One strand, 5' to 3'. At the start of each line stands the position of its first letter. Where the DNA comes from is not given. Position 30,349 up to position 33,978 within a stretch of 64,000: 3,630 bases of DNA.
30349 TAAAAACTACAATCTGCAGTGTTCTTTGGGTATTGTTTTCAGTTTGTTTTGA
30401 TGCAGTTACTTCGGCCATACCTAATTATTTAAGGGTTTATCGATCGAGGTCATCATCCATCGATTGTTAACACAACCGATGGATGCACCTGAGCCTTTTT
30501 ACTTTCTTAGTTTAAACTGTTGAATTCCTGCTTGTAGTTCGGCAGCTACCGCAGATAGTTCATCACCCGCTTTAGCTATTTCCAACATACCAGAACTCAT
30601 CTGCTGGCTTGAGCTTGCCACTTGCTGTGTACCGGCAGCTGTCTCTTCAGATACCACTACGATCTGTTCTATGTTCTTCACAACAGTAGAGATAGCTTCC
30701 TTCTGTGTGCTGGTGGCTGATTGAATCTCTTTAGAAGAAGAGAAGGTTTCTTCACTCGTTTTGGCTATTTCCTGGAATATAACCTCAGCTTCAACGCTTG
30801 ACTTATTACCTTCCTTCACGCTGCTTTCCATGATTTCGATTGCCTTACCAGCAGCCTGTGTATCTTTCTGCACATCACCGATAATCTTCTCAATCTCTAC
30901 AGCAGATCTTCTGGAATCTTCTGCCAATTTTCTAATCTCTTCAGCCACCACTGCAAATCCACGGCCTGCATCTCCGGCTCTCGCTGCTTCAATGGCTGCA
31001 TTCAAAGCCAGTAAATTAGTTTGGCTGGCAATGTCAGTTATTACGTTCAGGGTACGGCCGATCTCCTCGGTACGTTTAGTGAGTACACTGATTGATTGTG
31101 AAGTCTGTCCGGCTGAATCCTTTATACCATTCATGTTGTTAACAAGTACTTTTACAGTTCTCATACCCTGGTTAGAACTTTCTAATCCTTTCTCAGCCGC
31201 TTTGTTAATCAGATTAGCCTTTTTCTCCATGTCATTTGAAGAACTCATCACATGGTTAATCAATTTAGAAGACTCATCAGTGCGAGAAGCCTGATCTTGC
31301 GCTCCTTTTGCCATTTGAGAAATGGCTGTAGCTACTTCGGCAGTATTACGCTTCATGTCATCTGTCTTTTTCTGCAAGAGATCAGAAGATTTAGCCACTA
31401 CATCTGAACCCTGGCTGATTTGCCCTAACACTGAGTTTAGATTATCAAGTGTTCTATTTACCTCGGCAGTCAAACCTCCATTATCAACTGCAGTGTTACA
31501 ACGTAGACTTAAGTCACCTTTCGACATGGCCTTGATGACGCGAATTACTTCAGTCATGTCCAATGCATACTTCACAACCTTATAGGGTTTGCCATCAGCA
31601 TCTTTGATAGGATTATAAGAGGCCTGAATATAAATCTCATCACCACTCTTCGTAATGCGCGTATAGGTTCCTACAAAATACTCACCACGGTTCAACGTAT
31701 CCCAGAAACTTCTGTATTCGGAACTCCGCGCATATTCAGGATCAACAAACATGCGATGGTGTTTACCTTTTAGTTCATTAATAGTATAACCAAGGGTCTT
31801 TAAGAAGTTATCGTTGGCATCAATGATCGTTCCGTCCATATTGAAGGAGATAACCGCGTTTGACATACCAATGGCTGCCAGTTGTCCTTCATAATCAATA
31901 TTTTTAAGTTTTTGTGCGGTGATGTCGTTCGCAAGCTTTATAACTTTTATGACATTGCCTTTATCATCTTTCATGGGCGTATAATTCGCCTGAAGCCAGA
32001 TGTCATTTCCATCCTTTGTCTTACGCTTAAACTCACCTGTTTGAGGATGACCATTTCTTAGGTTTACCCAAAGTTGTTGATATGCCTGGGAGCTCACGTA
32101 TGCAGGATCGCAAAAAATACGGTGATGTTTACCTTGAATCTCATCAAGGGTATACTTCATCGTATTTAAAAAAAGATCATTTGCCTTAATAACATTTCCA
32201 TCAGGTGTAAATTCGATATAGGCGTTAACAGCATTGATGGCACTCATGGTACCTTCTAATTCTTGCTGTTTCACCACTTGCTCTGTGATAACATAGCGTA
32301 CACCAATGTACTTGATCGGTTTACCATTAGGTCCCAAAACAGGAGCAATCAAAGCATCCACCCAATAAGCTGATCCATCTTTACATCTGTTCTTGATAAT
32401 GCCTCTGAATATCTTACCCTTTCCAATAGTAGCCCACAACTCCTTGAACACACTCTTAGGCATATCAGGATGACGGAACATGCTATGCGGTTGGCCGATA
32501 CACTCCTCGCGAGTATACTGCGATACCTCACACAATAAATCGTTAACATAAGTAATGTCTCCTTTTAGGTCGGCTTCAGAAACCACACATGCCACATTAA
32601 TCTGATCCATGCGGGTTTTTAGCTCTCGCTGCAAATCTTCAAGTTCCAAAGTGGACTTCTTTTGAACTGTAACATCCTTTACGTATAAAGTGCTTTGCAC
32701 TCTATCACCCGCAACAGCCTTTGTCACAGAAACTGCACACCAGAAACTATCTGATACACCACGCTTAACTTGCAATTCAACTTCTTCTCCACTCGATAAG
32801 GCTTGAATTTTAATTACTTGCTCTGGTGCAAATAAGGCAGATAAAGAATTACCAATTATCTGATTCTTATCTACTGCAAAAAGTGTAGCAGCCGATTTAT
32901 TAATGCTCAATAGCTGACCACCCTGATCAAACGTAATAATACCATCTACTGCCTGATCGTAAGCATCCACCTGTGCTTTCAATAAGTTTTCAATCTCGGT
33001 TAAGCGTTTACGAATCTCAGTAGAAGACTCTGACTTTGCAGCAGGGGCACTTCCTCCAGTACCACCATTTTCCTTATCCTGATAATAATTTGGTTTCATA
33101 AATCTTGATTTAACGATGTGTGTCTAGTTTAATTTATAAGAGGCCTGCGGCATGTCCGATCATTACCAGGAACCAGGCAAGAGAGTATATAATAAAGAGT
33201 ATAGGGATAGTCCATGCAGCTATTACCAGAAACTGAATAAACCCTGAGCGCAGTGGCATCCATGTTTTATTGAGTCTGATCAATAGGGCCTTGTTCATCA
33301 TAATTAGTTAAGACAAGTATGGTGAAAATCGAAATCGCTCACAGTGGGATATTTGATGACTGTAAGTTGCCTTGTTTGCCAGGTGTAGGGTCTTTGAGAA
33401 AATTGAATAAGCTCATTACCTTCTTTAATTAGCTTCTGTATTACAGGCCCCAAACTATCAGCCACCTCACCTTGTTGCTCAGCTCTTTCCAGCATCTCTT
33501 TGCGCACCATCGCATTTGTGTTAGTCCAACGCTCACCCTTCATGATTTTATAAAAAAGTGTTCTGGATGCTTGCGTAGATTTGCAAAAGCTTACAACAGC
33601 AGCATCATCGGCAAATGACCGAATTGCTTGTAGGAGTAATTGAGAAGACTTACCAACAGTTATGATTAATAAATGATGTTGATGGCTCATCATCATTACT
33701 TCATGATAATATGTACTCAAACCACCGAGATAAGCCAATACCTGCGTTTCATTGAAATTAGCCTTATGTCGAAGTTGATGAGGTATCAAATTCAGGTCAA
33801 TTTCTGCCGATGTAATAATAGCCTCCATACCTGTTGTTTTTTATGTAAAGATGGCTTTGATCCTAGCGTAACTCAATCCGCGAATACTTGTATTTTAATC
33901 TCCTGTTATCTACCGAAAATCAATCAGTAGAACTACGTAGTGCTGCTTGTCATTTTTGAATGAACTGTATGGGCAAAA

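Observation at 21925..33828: Complete F1/archaeal-style chemosensory operon in a Bacteroidota genome, with no visible motor target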

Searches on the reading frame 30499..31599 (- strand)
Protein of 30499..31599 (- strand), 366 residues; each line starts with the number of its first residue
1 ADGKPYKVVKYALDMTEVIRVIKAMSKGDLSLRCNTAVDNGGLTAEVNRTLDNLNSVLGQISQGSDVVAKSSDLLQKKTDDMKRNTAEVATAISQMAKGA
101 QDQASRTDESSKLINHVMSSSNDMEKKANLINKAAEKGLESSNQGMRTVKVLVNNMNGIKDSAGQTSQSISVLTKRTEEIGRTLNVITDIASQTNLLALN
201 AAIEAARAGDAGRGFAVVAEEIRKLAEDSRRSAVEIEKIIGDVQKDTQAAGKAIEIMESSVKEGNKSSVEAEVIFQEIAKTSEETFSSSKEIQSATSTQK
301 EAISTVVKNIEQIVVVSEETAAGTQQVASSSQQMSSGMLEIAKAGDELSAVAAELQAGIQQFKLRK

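Call 21: search_solved_structures(query=window:30499-31599:-, show_alignments=3, max_evalue=0.001)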
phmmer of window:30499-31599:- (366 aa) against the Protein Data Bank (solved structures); distinct sequences matched with E-value up to 0.001: 15.
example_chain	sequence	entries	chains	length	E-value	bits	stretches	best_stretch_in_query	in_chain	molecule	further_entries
2ch7_B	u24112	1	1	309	1.4e-21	80.8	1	149-358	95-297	METHYL-ACCEPTING CHEMOTAXIS PROTEIN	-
6s18_A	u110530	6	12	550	1.7e-21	80.5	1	71-336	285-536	Aromatic acid chemoreceptor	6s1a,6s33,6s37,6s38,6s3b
3ja6_H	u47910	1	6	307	1.7e-21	80.5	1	149-358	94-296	Methyl-accepting chemotaxis protein 2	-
2ch7_A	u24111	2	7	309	1.8e-21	80.4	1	149-360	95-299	METHYL-ACCEPTING CHEMOTAXIS PROTEIN | Methyl-accepting chemotaxis protein 2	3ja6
3zx6_A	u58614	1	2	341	7.6e-19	71.8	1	60-243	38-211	HAMP, METHYL-ACCEPTING CHEMOTAXIS PROTEIN I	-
6s1k_E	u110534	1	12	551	3.2e-18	69.7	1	73-243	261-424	Methyl-accepting chemotaxis protein I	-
8c5v_I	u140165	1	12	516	6.6e-18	68.7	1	72-242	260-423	Methyl-accepting chemotaxis protein I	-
1qu7_A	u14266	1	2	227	1.3e-16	64.5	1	122-242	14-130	METHYL-ACCEPTING CHEMOTAXIS PROTEIN I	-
31cj_A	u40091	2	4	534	2.9e-16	63.3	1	90-322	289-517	Aerotaxis receptor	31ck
3g6b_A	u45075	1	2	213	9.5e-12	48.5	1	140-321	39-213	Methyl-accepting chemotaxis protein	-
3g67_A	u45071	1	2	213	1.2e-11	48.2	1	140-321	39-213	Methyl-accepting chemotaxis protein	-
4jpb_B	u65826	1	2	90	5.2e-11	46.1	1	176-239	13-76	Methyl-accepting chemotaxis protein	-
3ur1_C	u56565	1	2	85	6.9e-11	45.7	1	178-238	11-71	Methyl-accepting chemotaxis protein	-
9trk_A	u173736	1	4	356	0.00026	24.1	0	14-64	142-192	histidine kinase,Gcn4p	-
9trj_A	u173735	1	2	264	0.00081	22.5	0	14-66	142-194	histidine kinase,Gcn4p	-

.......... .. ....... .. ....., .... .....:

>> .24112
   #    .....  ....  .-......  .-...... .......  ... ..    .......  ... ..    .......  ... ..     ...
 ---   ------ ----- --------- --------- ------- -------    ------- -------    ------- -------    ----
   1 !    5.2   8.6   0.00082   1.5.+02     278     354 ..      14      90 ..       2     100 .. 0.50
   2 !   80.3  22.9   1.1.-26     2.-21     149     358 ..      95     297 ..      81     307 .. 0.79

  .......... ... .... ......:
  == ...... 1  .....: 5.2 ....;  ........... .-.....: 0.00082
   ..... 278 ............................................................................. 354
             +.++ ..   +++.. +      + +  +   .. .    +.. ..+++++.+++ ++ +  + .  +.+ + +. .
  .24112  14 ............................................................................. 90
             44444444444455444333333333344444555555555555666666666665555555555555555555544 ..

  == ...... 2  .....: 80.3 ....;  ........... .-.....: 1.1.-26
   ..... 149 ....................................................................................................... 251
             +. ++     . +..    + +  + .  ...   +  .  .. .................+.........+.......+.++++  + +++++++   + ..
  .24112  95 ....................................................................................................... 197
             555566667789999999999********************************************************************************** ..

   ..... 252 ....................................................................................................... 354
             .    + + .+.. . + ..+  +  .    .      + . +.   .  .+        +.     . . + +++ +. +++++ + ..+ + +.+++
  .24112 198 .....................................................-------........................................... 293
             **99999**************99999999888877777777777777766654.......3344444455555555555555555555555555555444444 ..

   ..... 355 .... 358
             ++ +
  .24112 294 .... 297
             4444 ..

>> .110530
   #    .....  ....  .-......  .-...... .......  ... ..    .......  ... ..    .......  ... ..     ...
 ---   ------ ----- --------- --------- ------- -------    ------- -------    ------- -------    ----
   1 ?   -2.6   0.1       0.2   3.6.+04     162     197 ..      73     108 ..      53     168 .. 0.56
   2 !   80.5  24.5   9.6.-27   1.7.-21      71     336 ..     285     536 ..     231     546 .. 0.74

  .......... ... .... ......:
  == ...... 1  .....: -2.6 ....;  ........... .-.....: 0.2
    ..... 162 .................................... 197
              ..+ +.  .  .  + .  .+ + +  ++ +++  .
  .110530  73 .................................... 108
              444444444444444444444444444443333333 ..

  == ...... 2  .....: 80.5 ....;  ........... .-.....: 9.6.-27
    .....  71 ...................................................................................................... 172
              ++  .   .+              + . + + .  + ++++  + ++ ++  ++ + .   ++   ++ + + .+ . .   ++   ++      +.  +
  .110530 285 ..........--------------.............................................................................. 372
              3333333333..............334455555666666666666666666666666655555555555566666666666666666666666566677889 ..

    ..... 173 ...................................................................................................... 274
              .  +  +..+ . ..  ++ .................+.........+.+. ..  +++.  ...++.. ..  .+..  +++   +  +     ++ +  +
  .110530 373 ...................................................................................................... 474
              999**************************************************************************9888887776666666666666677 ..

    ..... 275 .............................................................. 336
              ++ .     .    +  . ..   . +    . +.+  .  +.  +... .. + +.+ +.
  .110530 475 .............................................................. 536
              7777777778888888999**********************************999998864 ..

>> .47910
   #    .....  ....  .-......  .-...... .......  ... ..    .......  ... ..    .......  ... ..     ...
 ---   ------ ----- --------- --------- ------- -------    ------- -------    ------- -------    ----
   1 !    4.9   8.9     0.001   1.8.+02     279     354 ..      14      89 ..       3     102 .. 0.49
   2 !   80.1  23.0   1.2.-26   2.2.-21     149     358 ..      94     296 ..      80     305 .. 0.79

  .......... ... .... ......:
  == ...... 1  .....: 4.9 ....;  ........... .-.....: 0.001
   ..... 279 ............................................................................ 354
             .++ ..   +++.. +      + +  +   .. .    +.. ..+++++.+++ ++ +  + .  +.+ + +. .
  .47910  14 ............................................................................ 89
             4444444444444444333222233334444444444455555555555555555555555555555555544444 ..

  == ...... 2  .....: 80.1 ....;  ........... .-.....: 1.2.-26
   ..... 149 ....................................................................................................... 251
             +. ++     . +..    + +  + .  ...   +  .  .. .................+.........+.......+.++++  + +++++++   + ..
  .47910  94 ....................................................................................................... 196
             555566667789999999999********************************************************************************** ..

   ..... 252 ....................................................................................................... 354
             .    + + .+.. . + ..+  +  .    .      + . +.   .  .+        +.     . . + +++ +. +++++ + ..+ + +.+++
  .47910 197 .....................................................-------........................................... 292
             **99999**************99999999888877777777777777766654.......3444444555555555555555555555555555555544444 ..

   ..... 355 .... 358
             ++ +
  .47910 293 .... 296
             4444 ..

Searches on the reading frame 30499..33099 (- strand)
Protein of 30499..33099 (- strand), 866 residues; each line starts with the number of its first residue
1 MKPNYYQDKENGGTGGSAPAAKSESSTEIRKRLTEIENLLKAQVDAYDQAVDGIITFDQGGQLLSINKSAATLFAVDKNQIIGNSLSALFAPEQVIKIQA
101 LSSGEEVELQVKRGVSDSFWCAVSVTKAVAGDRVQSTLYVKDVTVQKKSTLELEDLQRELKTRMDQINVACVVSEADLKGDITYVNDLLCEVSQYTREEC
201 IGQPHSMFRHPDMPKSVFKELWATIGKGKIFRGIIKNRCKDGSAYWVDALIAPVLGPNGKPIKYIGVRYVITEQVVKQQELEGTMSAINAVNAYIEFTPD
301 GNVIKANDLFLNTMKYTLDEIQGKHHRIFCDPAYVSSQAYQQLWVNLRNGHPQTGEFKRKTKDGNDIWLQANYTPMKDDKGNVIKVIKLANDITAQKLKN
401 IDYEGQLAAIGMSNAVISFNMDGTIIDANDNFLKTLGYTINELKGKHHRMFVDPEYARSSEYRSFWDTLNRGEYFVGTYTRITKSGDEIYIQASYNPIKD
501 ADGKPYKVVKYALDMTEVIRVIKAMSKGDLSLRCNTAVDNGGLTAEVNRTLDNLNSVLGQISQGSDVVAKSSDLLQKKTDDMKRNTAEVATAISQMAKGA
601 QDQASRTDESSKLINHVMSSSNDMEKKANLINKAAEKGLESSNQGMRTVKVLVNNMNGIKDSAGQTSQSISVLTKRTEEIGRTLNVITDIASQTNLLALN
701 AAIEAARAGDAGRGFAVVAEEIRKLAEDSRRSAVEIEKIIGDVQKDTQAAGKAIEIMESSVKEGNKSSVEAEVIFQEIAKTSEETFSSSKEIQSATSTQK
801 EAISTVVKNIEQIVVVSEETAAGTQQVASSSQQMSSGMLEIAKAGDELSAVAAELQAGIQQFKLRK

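Call 4: search_protein_families(library=pfam, proteins=[window:30499-33099:-], max_evalue=0.01)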
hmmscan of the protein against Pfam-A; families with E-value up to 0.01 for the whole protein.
window:30499-33099:- (866 aa): 7 families
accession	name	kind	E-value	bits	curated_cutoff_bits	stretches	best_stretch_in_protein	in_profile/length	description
PF08447.18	PAS_3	-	2.7e-51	172.2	25.6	3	425-511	1-88/89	PAS fold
PF13426.13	PAS_9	-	9.8e-46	154.7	27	4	294-395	4-103/103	PAS domain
PF00015.26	MCPsignal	-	1.3e-40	139.5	34.6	1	633-814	2-169/172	Methyl-accepting chemotaxis protein (MCP) signalling domain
PF08448.16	PAS_4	-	1.1e-35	122.6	23.1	4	413-518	5-108/110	PAS fold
PF00989.32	PAS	-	1.3e-32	112.6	22.6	4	171-267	12-109/113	PAS fold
PF13188.13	PAS_8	-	4.1e-12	46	21.8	0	412-450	10-46/65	PAS domain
PF24820.1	Diguanyl_cycl_sensor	-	9.7e-06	25.9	28.1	0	412-500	5-88/109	Diguanylate cyclase-like sensor domain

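Call 8: search_protein_families(library=ncbifam, proteins=[window:30499-33099:-], max_evalue=0.01)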
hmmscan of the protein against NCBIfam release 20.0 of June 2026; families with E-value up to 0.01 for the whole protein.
window:30499-33099:- (866 aa): 21 families
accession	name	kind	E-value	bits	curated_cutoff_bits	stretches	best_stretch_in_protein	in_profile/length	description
TIGR00229.1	sensory_box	domain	7.1e-49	165.1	22.9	4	414-518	15-119/126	PAS domain S-box protein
TIGR02938.1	nifL_nitrog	equivalog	4.9e-34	117.7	242.45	2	162-291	8-135/494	nitrogen fixation negative regulator NifL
NF058645.1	MCPCtpMPsAe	equivalog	1.8e-31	109.6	900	1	525-836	245-544/558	methyl-accepting chemotaxis protein CtpM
NF045675.1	PhdiestaseDibA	equivalog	2.2e-21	75.9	980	3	114-282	38-200/623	phosphodiesterase DibA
NF007309.0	PRK09793.1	equivalog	4.1e-21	75.5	903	1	575-837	259-507/533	methyl-accepting chemotaxis protein IV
NF008467.0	PRK11359.1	equivalog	1.1e-20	73.3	857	3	44-285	15-261/800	oxygen-sensing cyclic-di-GMP phosphodiesterase DosP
NF041847.1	transduc_aer2_vibrio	equivalog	1e-19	70.3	1200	1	555-833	480-744/804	aerotaxis transducer Aer2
NF008468.0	PRK11360.1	equivalog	5.1e-19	68.1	646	2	396-527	261-389/616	two-component system sensor histidine kinase AtoS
NF050802.1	AspChtxCcaA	equivalog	7e-19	67.6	1300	1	610-740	502-632/700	aspartate chemotaxis receptor CcaA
NF052306.1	BluLightHisKinLov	equivalog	1.3e-17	63.7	450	2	299-397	43-140/334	blue-light-activated histidine kinase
NF047851.1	MCPCitTducer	equivalog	3.3e-16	59.5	900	1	538-792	231-472/553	methyl-accepting chemotaxis citrate transducer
NF011615.0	PRK15041.1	equivalog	7.1e-16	58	947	1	571-795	260-473/554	methyl-accepting chemotaxis protein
NF052652.1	YtvA_fam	equivalog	7.2e-16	58.5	250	1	161-291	3-134/243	YtvA family blue-light photoreceptor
NF052573.1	HisKinEspAMyxo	equivalog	1.3e-15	56.5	1400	3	116-281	214-375/755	serine histidine kinase EspA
NF011622.0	PRK15048.1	equivalog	6.6e-15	55.2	900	1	517-834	222-509/553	methyl-accepting chemotaxis protein II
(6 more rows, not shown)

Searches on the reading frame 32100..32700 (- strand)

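Call 41: search_solved_structures(query=window:32100-32700:-, show_alignments=2, max_evalue=0.000001)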
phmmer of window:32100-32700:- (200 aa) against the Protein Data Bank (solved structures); distinct sequences matched with E-value up to 0.000001: 23.
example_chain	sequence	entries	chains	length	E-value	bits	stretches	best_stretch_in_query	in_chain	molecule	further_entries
3ewk_A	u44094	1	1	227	1.9e-29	106.1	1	40-160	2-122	Sensor protein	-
8dik_A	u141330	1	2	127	2.4e-27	99.2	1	38-144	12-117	Aerotaxis receptor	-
31cj_A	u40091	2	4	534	1.1e-24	90.5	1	38-145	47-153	Aerotaxis receptor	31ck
2gj3_A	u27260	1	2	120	6.3e-14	55.4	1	38-135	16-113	Nitrogen fixation regulatory protein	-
9qq6_A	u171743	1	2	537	1.8e-13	53.9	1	36-155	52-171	histidine kinase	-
2z6d_A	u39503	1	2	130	3e-09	40.1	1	24-139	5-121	Phototropin-2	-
8q5e_A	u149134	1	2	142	1.6e-08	37.8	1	27-149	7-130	Sensory box protein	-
7yx0_A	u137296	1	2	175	1.7e-08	37.6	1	34-161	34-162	Putative regulatory protein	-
5luv_A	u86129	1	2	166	4.4e-08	36.3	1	27-148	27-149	Putative PAS/PAC sensor protein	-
6gg9_A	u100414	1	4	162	5.6e-08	36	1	27-149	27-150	Sensory box protein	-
7r5n_A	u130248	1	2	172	6.8e-08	35.7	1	31-150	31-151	Sensory box protein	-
29lw_A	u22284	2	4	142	7.1e-08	35.6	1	27-149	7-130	Sensory box protein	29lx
8a33_A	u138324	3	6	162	9.1e-08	35.3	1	27-149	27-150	Sensory box protein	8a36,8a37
3sw1_A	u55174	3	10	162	1e-07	35.2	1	27-149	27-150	Sensory box protein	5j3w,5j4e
7r4s_A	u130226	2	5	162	1e-07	35.2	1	27-149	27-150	Sensory box protein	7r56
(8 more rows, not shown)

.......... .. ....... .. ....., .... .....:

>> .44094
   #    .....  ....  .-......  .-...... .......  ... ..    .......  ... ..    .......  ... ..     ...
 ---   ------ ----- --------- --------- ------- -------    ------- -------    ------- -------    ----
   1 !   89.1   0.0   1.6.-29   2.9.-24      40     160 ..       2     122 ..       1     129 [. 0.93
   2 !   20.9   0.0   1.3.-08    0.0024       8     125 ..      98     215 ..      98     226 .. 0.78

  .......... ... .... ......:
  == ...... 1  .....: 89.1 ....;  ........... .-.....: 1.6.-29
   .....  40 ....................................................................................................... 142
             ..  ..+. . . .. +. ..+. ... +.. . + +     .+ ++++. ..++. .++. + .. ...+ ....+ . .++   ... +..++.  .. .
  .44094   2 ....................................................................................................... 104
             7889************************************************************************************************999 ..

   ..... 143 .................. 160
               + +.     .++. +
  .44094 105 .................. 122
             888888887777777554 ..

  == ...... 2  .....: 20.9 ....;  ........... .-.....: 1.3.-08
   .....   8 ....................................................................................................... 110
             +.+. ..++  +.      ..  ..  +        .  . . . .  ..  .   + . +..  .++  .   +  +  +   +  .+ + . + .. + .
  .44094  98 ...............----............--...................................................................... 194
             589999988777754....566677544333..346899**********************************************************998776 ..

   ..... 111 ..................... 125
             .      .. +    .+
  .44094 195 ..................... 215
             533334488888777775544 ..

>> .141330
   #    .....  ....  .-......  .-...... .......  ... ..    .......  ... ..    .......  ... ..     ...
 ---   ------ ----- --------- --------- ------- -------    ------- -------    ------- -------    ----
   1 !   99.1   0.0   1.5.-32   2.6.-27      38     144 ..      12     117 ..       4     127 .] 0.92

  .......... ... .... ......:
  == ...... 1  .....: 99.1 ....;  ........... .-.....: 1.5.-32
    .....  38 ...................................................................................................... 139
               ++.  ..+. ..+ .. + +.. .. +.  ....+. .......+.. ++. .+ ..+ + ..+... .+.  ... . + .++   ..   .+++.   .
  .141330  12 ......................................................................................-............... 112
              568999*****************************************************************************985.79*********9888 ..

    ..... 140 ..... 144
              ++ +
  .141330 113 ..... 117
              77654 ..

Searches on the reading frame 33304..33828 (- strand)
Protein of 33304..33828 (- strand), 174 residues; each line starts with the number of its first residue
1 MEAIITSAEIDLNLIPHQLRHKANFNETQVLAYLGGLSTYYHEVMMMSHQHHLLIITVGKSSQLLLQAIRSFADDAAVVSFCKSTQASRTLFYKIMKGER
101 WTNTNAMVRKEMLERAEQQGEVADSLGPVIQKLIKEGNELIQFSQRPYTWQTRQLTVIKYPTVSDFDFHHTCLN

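Call 4: search_protein_families(library=pfam, proteins=[window:33304-33828:-], max_evalue=0.01)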
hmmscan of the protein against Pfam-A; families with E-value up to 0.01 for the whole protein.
window:33304-33828:- (174 aa): 0 families

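Call 8: search_protein_families(library=ncbifam, proteins=[window:33304-33828:-], max_evalue=0.01)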
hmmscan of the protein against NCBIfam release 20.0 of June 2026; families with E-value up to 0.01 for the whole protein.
window:33304-33828:- (174 aa): 0 families
